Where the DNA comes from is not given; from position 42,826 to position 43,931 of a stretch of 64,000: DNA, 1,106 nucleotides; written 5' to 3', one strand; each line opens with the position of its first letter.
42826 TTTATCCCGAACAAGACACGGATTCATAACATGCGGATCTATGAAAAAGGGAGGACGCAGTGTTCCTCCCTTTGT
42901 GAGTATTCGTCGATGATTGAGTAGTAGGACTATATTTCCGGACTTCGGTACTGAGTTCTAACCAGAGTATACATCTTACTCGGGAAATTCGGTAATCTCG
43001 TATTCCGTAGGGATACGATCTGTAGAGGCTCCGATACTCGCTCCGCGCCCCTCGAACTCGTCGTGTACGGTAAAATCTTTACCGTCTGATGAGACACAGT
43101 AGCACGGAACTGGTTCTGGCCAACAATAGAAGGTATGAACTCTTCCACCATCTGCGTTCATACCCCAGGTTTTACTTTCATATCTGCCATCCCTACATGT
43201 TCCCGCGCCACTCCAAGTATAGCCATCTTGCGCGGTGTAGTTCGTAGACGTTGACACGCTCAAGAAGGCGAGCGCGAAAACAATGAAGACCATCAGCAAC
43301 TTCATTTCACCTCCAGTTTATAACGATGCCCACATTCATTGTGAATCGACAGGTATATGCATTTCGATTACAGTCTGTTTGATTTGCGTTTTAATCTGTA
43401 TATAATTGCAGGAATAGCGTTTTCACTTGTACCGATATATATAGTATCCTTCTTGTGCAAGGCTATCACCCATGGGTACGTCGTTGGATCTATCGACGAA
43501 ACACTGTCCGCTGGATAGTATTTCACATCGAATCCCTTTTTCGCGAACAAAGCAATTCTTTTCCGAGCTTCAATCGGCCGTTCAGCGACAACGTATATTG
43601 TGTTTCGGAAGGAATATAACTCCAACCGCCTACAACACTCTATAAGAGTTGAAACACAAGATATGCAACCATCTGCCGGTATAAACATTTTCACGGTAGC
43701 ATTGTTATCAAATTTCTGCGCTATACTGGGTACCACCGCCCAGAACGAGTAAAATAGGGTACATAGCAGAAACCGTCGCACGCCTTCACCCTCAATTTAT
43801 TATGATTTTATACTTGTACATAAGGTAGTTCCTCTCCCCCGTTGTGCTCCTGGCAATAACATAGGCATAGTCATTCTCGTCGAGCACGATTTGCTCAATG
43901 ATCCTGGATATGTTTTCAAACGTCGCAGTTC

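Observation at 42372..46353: Low-GC island encoding three secreted hypothetical proteins downstream of a high-GC hypothetical gene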

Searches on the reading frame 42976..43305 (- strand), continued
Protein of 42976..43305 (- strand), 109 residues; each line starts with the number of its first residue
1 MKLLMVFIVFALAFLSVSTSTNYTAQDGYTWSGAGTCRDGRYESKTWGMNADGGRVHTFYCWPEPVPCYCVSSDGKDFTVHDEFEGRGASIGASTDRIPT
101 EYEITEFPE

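Call 53: find_encoding_contigs(protein=P0007, flank=6000, max_places=4)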
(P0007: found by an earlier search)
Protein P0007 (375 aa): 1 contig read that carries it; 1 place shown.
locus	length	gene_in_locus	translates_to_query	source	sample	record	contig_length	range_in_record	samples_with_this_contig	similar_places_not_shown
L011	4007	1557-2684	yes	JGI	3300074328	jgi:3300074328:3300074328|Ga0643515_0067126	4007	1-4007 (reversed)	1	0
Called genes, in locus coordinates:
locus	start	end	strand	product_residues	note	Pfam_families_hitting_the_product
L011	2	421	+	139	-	PF00892:EamA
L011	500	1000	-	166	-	-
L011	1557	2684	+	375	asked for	-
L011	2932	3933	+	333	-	-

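Call 54: find_encoding_contigs(protein=P0015, flank=6000, max_places=4)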
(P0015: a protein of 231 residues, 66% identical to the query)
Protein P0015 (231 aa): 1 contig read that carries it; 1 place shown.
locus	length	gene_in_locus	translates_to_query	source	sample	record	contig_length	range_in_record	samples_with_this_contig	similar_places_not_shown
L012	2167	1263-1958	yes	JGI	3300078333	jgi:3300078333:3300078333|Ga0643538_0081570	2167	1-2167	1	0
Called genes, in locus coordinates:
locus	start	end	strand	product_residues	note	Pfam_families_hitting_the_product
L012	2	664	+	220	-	?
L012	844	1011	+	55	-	-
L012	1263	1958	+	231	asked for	-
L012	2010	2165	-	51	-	?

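Call 66: search_protein_families(library=pfam, proteins=[L008:1337-1957:+, L008:2054-2467:+, L008:4209-5225:+, L008:5267-6421:+, L003:11310-12311:+, L003:12420-12950:+, L003:13111-13332:+, L003:8878-9378:-, L007:1810-2148:+, L008:1-1263:+], max_evalue=0.1)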
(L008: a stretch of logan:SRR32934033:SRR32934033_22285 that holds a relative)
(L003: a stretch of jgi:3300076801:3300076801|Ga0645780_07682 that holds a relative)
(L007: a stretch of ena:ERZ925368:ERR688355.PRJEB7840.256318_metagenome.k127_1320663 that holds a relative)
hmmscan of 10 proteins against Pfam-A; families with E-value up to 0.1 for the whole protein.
L008:1337-1957:+ (206 aa): 1 family
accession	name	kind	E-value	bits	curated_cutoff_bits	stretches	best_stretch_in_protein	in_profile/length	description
PF12833.13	HTH_18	-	0.00073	20.2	33.6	1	100-149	20-70/80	Helix-turn-helix domain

L008:2054-2467:+ (137 aa): 0 families

L008:4209-5225:+ (338 aa): 1 family
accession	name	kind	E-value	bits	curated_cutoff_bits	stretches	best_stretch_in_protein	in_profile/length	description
PF06456.18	Arfaptin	-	0.067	13.2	32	0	132-190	9-67/229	Arfaptin-like domain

L008:5267-6421:+ (384 aa): 4 families
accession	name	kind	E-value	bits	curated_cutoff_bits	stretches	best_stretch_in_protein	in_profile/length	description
PF18962.6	Por_Secre_tail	-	1.1e-08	35.6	27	1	302-381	1-74/75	Secretion system C-terminal sorting domain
PF00413.30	Peptidase_M10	-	7e-05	23.2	24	1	217-240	105-128/159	Matrixin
PF13688.12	Reprolysin_5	-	0.027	15.1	27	0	199-251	122-164/196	Metallo-peptidase family M12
PF16313.11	DUF4953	-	0.076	12.6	24.2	0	217-236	10-29/316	Met-zincin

L003:11310-12311:+ (333 aa): 1 family
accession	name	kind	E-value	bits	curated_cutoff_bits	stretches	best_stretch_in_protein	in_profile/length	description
PF18962.6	Por_Secre_tail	-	0.03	15.1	27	1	255-315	2-60/75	Secretion system C-terminal sorting domain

L003:12420-12950:+ (176 aa): 1 family
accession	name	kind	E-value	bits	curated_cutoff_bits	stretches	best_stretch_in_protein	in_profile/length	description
PF07424.16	TrbM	-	0.028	14.9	21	0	94-144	46-97/156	TrbM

L003:13111-13332:+ (73 aa): 0 families

L003:8878-9378:- (166 aa): 0 families

L007:1810-2148:+ (112 aa): 0 families

L008:1-1263:+ (420 aa): 1 family
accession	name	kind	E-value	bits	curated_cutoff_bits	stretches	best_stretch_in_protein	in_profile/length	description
PF18505.6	DUF5619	-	0.018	15.5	25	0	257-293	19-54/85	Domain of unknown function (DUF5619)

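Call 78: search_dna_similar(query=P0003, collection=plasmids, mode=protein, max_evalue=0.001, max_rows=10)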
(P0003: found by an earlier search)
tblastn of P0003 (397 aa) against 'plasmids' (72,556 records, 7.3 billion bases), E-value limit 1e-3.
No match.

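Call 79: search_dna_similar(query=P0003, collection=phages, mode=protein, max_evalue=0.001, max_rows=10)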
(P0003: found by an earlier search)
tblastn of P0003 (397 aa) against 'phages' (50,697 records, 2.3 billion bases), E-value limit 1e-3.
No match.

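Call 80: find_related_loci(query=P0003, collection=viral_contigs, flank=5000)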
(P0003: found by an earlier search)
Query P0003 (397 aa) in viral_contigs; peptide patterns used: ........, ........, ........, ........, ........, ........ (x = any residue, [..] = any of these).
18 stretches matched a pattern, but none encodes a relative of the query by tblastn (E <= 1e-3).

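Call 81: find_related_loci(query=P0004, collection=metagenome_contigs, flank=8000)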
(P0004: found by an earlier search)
Query P0004 (353 aa) in metagenome_contigs; peptide patterns used: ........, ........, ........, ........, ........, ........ (x = any residue, [..] = any of these).
79 stretches matched a pattern, but none encodes a relative of the query by tblastn (E <= 1e-3).

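Call 82: find_encoding_contigs(protein=P0018, flank=8000, max_places=4)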
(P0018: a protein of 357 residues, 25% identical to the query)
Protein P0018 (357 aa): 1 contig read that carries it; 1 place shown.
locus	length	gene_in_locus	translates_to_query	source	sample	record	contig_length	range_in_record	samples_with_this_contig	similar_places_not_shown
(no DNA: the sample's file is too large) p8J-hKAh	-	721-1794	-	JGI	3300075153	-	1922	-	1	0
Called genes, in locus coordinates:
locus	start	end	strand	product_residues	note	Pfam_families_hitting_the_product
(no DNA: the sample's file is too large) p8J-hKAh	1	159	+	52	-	?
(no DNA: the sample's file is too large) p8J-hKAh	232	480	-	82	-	-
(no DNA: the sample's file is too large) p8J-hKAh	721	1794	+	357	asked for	-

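Call 84: search_protein_families(library=pfam, alignment_id=A1, max_evalue=10)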
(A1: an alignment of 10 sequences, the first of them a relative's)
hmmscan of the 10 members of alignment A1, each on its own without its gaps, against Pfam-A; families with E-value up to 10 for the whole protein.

A. member 1, P0003 (397 aa): 0 families

B. families by the number of members that match (of 10 scanned): 5 families
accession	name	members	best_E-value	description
PF13570.13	Beta-prop_ACSF4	1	0.0055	Beta-alanine-activating enzyme, beta-propeller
PF25174.1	Beta-prop_THOC3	1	0.02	THOC3 beta-propeller domain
PF12324.14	HTH_15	1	0.18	Helix-turn-helix domain of alkylmercury lyase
PF12894.13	ANAPC4_WD40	1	0.25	Anaphase-promoting complex subunit 4 WD40 domain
PF05641.18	Agenet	1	0.48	Agenet domain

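Call 85: search_solved_structures(query=A1, max_evalue=10)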
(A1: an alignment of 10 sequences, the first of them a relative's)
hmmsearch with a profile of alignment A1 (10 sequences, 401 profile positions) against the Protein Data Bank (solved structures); distinct sequences matched with E-value up to 10: 64 (the best 60 are shown).
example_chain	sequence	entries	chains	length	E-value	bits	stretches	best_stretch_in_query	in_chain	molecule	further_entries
6g6m_A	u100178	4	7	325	2.2e-13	52.8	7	67-93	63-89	Tako8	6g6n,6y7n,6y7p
6y7o_A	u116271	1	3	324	2.4e-13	52.7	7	67-94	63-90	Tako8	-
6g6o_A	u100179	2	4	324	5.2e-07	31.8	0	64-95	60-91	Ika8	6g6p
5v4b_B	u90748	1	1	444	1.8e-05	26.7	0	65-93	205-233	F-box/WD repeat-containing protein 7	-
2ovp_B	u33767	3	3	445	1.9e-05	26.7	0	65-93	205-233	F-box/WD repeat protein 7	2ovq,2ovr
7t1y_B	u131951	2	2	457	2.1e-05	26.5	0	65-93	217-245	F-box/WD repeat-containing protein 7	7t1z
6g6q_A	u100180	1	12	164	0.0028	19.6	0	64-95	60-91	Ika4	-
9h2q_B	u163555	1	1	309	0.0036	19.2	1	66-102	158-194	Autophagy-related protein 16-1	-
6ufx_A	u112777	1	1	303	0.0037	19.2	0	66-108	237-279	WD repeat-containing protein 5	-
10tc_A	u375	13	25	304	0.0085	18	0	66-108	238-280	WD repeat-containing protein 5 | WDR5 | WD repeat domain 5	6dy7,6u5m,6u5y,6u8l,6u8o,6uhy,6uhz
6pg4_A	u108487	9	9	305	0.0086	18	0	66-108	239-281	WD repeat-containing protein 5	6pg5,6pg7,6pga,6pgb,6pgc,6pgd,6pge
6dya_A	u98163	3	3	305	0.0086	18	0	66-108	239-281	WD repeat-containing protein 5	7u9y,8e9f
3n0e_A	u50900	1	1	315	0.0087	17.9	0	66-112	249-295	WD repeat-containing protein 5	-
6byn_W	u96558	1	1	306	0.0088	17.9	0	66-108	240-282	WD repeat-containing protein 5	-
6iam_A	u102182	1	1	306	0.0088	17.9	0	66-108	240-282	WD repeat-containing protein 5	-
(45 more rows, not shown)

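Call 86: search_solved_structures(query=P0004, max_evalue=10)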
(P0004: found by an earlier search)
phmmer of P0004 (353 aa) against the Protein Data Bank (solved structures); distinct sequences matched with E-value up to 10: 4.
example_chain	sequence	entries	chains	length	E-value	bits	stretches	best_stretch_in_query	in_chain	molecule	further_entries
8os6_A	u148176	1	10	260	0.39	13.1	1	155-192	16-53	GDNF family receptor alpha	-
7aml_B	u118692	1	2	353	0.55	12.6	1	155-192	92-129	GDNF family receptor alpha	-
1wyt_A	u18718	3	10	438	0.64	12.3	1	170-230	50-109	glycine dehydrogenase (decarboxylating) subunit 1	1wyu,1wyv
1ia9_A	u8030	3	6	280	0.69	12.2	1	78-133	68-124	TRANSIENT RECEPTOR POTENTIAL-RELATED PROTEIN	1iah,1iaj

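Call 87: search_solved_structures(query=P0001, max_evalue=10)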
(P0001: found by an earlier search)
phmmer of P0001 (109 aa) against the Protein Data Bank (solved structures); distinct sequences matched with E-value up to 10: 0.

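Call 102: fold_search(model_id=the predicted structure, library=viral)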
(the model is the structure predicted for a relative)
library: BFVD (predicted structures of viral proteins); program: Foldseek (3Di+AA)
matches with E <= 10: 899; with E <= 0.001: 91
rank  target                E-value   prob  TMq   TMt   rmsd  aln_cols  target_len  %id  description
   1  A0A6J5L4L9            2.5e-07  1.00  0.41  0.22  12.5       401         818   10  Uncharacterized protein [uncultured Caudovirales phage]
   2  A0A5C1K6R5            2.5e-07  1.00  0.41  0.50   9.3       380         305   12  Kelch repeat protein [Pseudomonas phage vB_PaeM_PS119XW]
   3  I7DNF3                1.7e-06  1.00  0.43  0.49  10.0       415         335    8  Uncharacterized protein [Pseudomonas phage PA7]
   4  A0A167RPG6            3.2e-06  1.00  0.32  0.28  12.6       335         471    8  Putative BTB/POZ domain-containing protein [Powai lake megavirus]
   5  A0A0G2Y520            5.2e-06  1.00  0.33  0.28  11.0       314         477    8  PutativeBTB/POZ domain-containing protein [Acanthamoeba polyphaga mimivirus]
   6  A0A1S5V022            6.1e-06  1.00  0.34  0.31  12.7       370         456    8  (no name in the UniProt tables at hand)
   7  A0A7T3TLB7            7.0e-06  1.00  0.30  0.20  17.9       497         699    6  (no name in the UniProt tables at hand)
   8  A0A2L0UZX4            8.1e-06  1.00  0.38  0.38  12.9       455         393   10  Hemagglutinin protein [Agrobacterium phage Atu_ph07]
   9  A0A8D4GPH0            8.5e-06  1.00  0.39  0.42   8.5       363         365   10  (no name in the UniProt tables at hand)
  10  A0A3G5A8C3            1.4e-05  1.00  0.41  0.47  10.7       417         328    8  Uncharacterized protein [Hyperionvirus sp.]
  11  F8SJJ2                1.5e-05  1.00  0.28  0.20  16.9       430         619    8  Uncharacterized protein 360 [Pseudomonas phage PhiPA3]
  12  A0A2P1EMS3            1.7e-05  1.00  0.30  0.26  11.7       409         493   10  WD40 repeat protein [Moumouvirus australiensis]
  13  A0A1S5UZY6            2.2e-05  1.00  0.35  0.31   9.3       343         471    9  (no name in the UniProt tables at hand)
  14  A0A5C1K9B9            2.3e-05  1.00  0.31  0.21  18.2       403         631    9  Uncharacterized protein [Pseudomonas phage vB_PaeM_PS119XW]
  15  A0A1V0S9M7            2.4e-05  1.00  0.25  0.18  18.5       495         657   11  Uncharacterized protein [Catovirus CTV1]
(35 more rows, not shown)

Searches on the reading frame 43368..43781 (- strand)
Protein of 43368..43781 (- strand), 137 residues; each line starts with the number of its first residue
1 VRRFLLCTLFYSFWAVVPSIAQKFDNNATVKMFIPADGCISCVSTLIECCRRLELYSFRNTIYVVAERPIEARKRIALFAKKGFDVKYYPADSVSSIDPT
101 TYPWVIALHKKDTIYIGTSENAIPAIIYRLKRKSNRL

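Call 3: search_protein_families(library=pfam, proteins=[window:43368-43781:-], max_evalue=1)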
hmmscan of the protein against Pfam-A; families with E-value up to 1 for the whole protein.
window:43368-43781:- (137 aa): 0 families

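Call 4: search_protein_families(library=ncbifam, proteins=[window:43368-43781:-], max_evalue=1)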
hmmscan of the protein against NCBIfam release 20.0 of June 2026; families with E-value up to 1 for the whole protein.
window:43368-43781:- (137 aa): 0 families

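Call 22: search_protein_families(library=phrogs, proteins=[P0001, P0002, P0003, P0004], max_evalue=1)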
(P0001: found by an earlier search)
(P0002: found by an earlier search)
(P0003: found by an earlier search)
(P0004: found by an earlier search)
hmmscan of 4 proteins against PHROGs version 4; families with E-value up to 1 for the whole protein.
P0001 (109 aa): 0 families

P0002 (137 aa): 1 family
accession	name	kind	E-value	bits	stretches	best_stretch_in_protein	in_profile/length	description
phrog_11461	-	unknown function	0.055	14.7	1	75-131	28-84/85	-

P0003 (397 aa): 0 families

P0004 (353 aa): 0 families

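Call 23: search_protein_families(library=padloc, proteins=[P0001, P0002, P0003, P0004], max_evalue=1)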
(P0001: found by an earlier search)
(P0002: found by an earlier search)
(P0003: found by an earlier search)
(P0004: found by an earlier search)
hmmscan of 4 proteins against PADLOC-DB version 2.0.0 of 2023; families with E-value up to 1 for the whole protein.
P0001 (109 aa): 0 families

P0002 (137 aa): 0 families

P0003 (397 aa): 0 families

P0004 (353 aa): 0 families

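Call 48: search_protein_families(library=pfam, alignment_id=A2, max_evalue=10)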
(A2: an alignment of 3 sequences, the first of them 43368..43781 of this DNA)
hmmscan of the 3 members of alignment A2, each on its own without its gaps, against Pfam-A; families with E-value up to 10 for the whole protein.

A. member 1, window:43368-43781:- (137 aa): 0 families

B. families by the number of members that match (of 3 scanned): 2 families
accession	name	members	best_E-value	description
PF12895.13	ANAPC3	1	0.044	Anaphase-promoting complex, cyclosome, subunit 3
PF07575.19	Nucleopor_Nup85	1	0.21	Nup85 Nucleoporin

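Call 49: search_solved_structures(query=A2, max_evalue=10, show_alignments=2)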
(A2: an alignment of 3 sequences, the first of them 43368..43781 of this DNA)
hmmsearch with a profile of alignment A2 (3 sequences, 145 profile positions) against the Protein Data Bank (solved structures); distinct sequences matched with E-value up to 10: 0.

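Call 66: search_protein_families(library=pfam, proteins=[L008:1337-1957:+, L008:2054-2467:+, L008:4209-5225:+, L008:5267-6421:+, L003:11310-12311:+, L003:12420-12950:+, L003:13111-13332:+, L003:8878-9378:-, L007:1810-2148:+, L008:1-1263:+], max_evalue=0.1)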
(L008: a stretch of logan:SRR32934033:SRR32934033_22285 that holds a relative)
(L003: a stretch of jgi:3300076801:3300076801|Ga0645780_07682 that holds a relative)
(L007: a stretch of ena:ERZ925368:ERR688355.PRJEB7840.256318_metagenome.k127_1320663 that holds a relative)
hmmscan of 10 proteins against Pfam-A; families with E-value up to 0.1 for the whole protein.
L008:1337-1957:+ (206 aa): 1 family
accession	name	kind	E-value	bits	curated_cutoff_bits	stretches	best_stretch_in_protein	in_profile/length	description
PF12833.13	HTH_18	-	0.00073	20.2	33.6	1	100-149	20-70/80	Helix-turn-helix domain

L008:2054-2467:+ (137 aa): 0 families

L008:4209-5225:+ (338 aa): 1 family
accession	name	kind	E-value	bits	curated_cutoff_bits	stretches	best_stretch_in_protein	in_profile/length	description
PF06456.18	Arfaptin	-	0.067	13.2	32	0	132-190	9-67/229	Arfaptin-like domain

L008:5267-6421:+ (384 aa): 4 families
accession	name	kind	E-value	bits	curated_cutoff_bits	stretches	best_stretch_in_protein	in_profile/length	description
PF18962.6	Por_Secre_tail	-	1.1e-08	35.6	27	1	302-381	1-74/75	Secretion system C-terminal sorting domain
PF00413.30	Peptidase_M10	-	7e-05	23.2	24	1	217-240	105-128/159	Matrixin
PF13688.12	Reprolysin_5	-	0.027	15.1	27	0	199-251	122-164/196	Metallo-peptidase family M12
PF16313.11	DUF4953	-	0.076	12.6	24.2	0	217-236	10-29/316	Met-zincin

L003:11310-12311:+ (333 aa): 1 family
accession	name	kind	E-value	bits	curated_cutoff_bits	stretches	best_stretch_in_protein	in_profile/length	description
PF18962.6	Por_Secre_tail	-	0.03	15.1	27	1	255-315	2-60/75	Secretion system C-terminal sorting domain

L003:12420-12950:+ (176 aa): 1 family
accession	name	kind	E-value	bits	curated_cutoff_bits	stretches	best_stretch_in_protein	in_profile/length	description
PF07424.16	TrbM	-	0.028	14.9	21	0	94-144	46-97/156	TrbM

L003:13111-13332:+ (73 aa): 0 families

L003:8878-9378:- (166 aa): 0 families

L007:1810-2148:+ (112 aa): 0 families

L008:1-1263:+ (420 aa): 1 family
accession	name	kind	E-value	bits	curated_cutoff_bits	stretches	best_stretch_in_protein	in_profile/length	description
PF18505.6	DUF5619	-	0.018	15.5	25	0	257-293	19-54/85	Domain of unknown function (DUF5619)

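Call 69: predict_structure(protein=window:43371-43715:-)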
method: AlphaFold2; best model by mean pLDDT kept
length: 115 residues; sequences in the alignment: 1
mean_pLDDT: 67.1   pTM: 0.62
mean pLDDT of the five models: 67.1, 64.8, 64.0, 60.3, 52.8
residues with pLDDT >= 90: 3; 70-90: 52; 50-70: 41; < 50: 19
segments of 3 or more residues with pLDDT < 50: 76-81, 83-85, 109-115
pLDDT, mean of each block of 10 residues (from residue 1): 64 76 74 67 86 88 84 49 51 59 51 44
secondary structure, 60 per line:
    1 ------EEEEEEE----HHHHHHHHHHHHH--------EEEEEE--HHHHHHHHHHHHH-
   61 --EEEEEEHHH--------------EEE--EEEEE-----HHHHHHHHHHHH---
elements in order: E7-13 H18-30 E39-44 H47-59 E63-68 E86-88 E91-95 H101-112

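Call 71: fold_search(model_id=the predicted structure, library=pdb)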
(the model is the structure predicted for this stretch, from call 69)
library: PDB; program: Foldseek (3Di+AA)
matches with E <= 10: 1484; with E <= 0.001: 0
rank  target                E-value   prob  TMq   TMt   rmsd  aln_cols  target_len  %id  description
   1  6t3e_A                1.6e-02  0.99  0.38  0.16   3.3        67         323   19  Structure of Thermococcus litoralis Delta(1)-pyrroline-2-carboxylate reductase in complex with NADH and L-proline (released 2020-05-13)
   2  8k5u_B                3.8e-02  0.38  0.28  0.14   6.7        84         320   15  Se-glycosyltransferase RsSenB (released 2024-02-07)
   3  4p4n_C                4.3e-02  0.98  0.36  0.18   4.2        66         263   20  Crystal Structure of Mycobacterium tuberculosis Shikimate Dehydrogenase (released 2015-03-18)
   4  4dc0_B                5.2e-02  0.90  0.32  0.16   6.1        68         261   16  Crystal Structure of F189W Actinorhodin Polyketide Ketoreductase with NADPH (released 2013-01-16)
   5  5g4l_A                5.5e-02  0.91  0.34  0.17   5.3        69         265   20  Phloroglucinol reductase from Clostridium sp. with bound NADPH (released 2016-12-07)
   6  8k5u_A                5.5e-02  0.41  0.29  0.14   6.5        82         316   15  Se-glycosyltransferase RsSenB (released 2024-02-07)
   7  4p4l_A                5.9e-02  0.96  0.34  0.17   5.0        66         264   20  Crystal Structure of Mycobacterium tuberculosis Shikimate Dehydrogenase (released 2015-03-18)
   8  4g81_A                5.9e-02  0.87  0.30  0.16   5.4        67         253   13  Crystal structure of a hexonate dehydrogenase ortholog (target efi-506402 from salmonella enterica, unliganded structu (released 2012-08-15)
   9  4dbz_B                6.3e-02  0.87  0.32  0.16   5.5        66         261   17  Crystal Structure of V151L Actinorhodin Polyketide Ketoreductase with NADPH (released 2013-01-16)
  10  2lta_MODEL_1_A        7.1e-02  0.77  0.41  0.42   6.6       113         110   16  Solution NMR structure of De novo designed protein, rossmann 3x1 fold, Northeast Structural Genomics Consortiu (released 2012-06-13)
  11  1jvs_A                7.1e-02  0.63  0.33  0.12   5.0        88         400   14  Crystal structure of 1-deoxy-D-xylulose 5-phosphate reductoisomerase; a target enzyme for antimalarial drugs (released 2002-10-09)
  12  1vll_A                7.6e-02  0.91  0.36  0.16   3.8        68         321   22  Crystal structure of alanine dehydrogenase (AF1665) from Archaeoglobus fulgidus at 2.80 A resolution (released 2004-09-21)
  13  4grf                  8.1e-02  0.85  0.49  0.42   5.5       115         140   14  Crystal structure of thioredoxin domain of thiol-disulfide oxidoreductase BVU-2223 (Target EFI-501010) from Bacteroides  (released 2012-10-10)
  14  3gdw_B                8.1e-02  0.21  0.24  0.21  12.2       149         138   12  Crystal structure of sigma-54 interaction domain protein from Enterococcus faecalis (released 2009-03-10)
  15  6jtd_B                8.6e-02  0.33  0.29  0.10   7.3        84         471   17  Crystal structure of TcCGT1 in complex with UDP (released 2019-06-19)
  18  3kcm_B                1.0e-01  0.57  0.41  0.36   6.1       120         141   20  The crystal structure of thioredoxin protein from Geobacter metallireducens (released 2009-11-10)
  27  3kcm_C                1.4e-01  0.47  0.40  0.35   6.2       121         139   21  The crystal structure of thioredoxin protein from Geobacter metallireducens (released 2009-11-10)
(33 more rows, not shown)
